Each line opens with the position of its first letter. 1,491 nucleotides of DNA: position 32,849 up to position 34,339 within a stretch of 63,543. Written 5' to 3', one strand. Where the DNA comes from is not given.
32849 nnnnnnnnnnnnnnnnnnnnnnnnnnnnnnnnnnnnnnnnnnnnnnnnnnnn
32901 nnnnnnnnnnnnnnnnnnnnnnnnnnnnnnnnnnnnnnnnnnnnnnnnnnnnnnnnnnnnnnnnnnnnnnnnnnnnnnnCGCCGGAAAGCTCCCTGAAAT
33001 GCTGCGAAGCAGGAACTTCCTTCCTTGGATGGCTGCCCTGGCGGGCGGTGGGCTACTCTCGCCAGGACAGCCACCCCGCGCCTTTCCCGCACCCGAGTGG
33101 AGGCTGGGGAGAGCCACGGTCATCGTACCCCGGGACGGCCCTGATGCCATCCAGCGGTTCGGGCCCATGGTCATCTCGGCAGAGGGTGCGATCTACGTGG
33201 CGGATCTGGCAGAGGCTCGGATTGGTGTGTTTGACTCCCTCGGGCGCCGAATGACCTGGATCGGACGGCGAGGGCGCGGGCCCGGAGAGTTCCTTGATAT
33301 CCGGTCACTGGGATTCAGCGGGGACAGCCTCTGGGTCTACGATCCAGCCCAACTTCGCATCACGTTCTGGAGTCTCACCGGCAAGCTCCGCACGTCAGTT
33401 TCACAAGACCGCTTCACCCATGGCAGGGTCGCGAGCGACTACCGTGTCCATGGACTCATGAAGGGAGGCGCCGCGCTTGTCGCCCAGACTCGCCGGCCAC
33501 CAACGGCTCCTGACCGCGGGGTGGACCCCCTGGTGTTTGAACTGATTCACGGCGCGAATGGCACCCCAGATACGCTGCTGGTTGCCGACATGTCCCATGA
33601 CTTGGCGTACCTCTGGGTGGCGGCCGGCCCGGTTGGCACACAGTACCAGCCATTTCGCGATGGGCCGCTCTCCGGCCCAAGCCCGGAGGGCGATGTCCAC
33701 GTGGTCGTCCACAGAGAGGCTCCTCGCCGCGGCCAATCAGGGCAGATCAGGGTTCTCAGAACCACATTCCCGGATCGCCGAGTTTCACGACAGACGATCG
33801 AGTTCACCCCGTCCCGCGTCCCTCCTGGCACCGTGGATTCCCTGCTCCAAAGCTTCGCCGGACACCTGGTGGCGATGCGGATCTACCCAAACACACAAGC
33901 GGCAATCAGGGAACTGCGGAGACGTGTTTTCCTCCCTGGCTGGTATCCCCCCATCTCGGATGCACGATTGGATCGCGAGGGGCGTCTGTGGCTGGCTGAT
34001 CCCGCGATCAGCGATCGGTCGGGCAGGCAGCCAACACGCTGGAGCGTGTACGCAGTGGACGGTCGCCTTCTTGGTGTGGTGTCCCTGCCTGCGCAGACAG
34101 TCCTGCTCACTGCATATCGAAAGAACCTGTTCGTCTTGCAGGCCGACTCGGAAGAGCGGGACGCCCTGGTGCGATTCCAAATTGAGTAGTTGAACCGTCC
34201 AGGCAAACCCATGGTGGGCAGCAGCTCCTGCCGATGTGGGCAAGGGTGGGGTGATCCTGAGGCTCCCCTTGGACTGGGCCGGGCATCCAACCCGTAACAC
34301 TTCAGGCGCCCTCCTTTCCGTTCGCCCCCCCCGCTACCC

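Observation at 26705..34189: Duplicated four-gene module: divergent 254-aa HTH-like gene, ~330-aa protein, secreted 7-Cys ~150-aa protein, propeller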

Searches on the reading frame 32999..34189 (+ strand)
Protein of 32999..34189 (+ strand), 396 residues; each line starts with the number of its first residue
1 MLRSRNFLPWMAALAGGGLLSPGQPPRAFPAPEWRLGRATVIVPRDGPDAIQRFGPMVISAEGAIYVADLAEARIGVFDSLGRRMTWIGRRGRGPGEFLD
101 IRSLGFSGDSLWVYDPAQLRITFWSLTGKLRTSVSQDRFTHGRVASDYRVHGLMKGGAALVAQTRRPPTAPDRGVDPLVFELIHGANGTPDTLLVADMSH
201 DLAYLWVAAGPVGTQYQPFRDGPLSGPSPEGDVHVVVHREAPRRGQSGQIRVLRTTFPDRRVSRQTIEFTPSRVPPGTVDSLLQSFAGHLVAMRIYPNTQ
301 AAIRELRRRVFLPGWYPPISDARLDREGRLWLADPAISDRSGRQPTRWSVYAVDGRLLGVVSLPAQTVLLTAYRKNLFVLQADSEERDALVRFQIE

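Call 5: search_protein_families(library=pfam, proteins=[window:32999-34189:+], max_evalue=1)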
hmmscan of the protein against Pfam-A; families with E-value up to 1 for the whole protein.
window:32999-34189:+ (396 aa): 2 families
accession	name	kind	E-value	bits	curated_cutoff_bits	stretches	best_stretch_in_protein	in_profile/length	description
PF17170.10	DUF5128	-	2e-07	31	22.9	1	61-129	52-123/321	6-bladed beta-propeller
PF15869.11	TolB_like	-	6.8e-05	22.8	29.2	1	85-127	53-93/296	TolB-like 6-blade propeller-like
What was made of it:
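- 32999..34189 (+): P2, a secreted NHL/DUF5128 propeller. PF17170 31.0 bits, above the 22.9 cut-off (call 5).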

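Call 6: search_protein_families(library=ncbifam, proteins=[window:32999-34189:+], max_evalue=1)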
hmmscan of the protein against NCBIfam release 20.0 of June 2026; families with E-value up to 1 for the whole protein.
window:32999-34189:+ (396 aa): 1 family
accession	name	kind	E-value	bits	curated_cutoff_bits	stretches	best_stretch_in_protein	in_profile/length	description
NF035926.1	scyF_NHL_VPEP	equivalog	0.00021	20.5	350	1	57-134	205-283/376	scytonemin biosynthesis PEP-CTERM protein ScyF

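Call 58: search_solved_structures(query=window:32999-34189:+, max_evalue=1)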
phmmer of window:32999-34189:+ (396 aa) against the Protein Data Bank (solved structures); distinct sequences matched with E-value up to 1: 10.
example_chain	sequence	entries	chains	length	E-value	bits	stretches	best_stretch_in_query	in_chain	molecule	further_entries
6d69_A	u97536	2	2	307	6.3e-10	41.8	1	59-137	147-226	NHL Repeat Region of D. melanogaster Thin | Thin, isoform D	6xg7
7b2r_A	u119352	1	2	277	1.4e-05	27.5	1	58-138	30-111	Tripartite motif-containing protein 2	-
7b96_A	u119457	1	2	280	1.4e-05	27.4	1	58-138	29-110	Isoform 2 of Tripartite motif-containing protein 2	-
7qrv_A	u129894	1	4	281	1.5e-05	27.4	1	58-139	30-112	Tripartite motif-containing protein 2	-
7qrw_A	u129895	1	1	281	0.00011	24.6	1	60-151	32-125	Isoform 4 of Tripartite motif-containing protein 3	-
7qrx_A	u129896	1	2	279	0.00022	23.5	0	57-150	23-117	E3 ubiquitin-protein ligase TRIM71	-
9jur_A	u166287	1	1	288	0.00026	23.3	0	57-146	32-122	E3 ubiquitin-protein ligase TRIM71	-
8j72_A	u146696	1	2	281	0.0003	23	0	48-144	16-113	E3 ubiquitin-protein ligase TRIM71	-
6fpt_A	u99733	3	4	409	0.017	17.3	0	46-144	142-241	E3 ubiquitin-protein ligase TRIM71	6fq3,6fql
4raa_A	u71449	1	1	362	0.092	14.9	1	62-127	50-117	Putative exported protein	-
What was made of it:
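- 32999..34189 (+): NHL domain of Thin, E 6e-10 (call 58).
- On NHL / DUF5128 six-bladed beta-propellers: P2 against the Thin NHL domain 6d69, E 6.3e-10, and against TRIM2, 1.4e-5 (call 58).
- Closest known: DUF5128. Same: P2 passes the PF17170 cut-off and matches solved NHL domains (calls 5, 58).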

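Call 88: search_protein_families(library=padloc, proteins=[window:32999-34189:+], max_evalue=0.01)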
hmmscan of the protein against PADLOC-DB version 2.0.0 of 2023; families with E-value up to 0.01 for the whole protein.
window:32999-34189:+ (396 aa): 0 families

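Call 89: search_protein_families(library=phrogs, proteins=[window:32999-34189:+], max_evalue=0.01)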
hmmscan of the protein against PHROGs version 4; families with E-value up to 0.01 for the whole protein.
window:32999-34189:+ (396 aa): 0 families
